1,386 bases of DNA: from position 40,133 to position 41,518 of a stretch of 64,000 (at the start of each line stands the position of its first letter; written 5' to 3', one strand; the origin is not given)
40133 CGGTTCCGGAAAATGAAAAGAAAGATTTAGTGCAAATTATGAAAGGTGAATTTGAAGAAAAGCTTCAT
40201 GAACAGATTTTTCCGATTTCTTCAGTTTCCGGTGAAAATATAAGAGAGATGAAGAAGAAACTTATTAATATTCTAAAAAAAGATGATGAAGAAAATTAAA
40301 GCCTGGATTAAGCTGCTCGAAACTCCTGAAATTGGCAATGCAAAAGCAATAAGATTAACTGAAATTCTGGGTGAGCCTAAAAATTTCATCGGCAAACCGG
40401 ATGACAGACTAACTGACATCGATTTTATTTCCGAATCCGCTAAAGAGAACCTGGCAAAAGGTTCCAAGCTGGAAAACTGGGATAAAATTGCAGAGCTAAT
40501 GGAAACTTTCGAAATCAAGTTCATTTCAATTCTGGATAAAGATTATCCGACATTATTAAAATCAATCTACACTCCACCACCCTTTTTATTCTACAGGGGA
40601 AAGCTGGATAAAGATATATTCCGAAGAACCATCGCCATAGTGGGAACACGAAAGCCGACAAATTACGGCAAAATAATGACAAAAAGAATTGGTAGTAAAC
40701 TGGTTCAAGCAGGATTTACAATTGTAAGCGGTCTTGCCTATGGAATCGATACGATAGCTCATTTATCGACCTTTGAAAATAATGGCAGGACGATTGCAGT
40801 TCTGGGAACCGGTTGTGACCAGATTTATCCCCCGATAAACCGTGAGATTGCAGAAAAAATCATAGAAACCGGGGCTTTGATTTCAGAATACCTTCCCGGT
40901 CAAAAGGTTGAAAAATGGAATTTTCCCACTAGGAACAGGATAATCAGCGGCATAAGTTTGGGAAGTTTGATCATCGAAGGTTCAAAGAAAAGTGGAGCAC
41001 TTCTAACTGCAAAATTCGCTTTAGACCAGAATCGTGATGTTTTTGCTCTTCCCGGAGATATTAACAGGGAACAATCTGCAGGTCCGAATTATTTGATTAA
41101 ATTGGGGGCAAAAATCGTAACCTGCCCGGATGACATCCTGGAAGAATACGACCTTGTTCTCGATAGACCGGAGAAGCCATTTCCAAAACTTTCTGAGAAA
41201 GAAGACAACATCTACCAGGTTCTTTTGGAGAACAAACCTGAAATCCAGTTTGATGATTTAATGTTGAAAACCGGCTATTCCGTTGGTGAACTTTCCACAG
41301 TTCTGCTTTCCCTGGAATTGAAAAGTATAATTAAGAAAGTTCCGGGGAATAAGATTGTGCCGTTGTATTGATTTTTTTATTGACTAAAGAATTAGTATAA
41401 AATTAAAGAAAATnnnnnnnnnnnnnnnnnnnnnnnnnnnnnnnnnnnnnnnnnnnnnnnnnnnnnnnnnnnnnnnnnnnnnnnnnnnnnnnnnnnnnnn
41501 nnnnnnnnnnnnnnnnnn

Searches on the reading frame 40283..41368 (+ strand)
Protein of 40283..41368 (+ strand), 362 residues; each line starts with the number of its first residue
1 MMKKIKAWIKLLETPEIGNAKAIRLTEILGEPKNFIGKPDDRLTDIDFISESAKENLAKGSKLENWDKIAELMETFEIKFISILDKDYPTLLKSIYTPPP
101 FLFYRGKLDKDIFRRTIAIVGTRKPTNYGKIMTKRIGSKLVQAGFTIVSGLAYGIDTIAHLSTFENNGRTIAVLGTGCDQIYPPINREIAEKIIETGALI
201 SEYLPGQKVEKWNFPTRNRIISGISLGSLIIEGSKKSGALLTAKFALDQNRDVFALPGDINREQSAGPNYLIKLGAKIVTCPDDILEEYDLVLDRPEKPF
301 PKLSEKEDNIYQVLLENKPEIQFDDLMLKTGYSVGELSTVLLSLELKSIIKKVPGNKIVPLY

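Call 3: search_protein_families(library=pfam, proteins=[window:40283-41368:+], max_evalue=1)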
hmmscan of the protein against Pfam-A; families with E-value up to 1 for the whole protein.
window:40283-41368:+ (362 aa): 4 families
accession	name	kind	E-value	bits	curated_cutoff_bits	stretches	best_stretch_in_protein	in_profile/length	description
PF02481.21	DNA_processg_A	-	1.2e-78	263.6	29.6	1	73-280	2-211/212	DNA recombination-mediator protein A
PF17782.7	DprA_WH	-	8.7e-07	29.3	22.9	1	298-356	5-61/61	DprA winged helix domain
PF18306.6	LDcluster4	-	0.037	14.1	26.3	1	115-174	2-62/151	SLOG cluster4 family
PF01978.25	TrmB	-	0.14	12.5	25.6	1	303-357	6-59/68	Sugar-specific transcriptional regulator TrmB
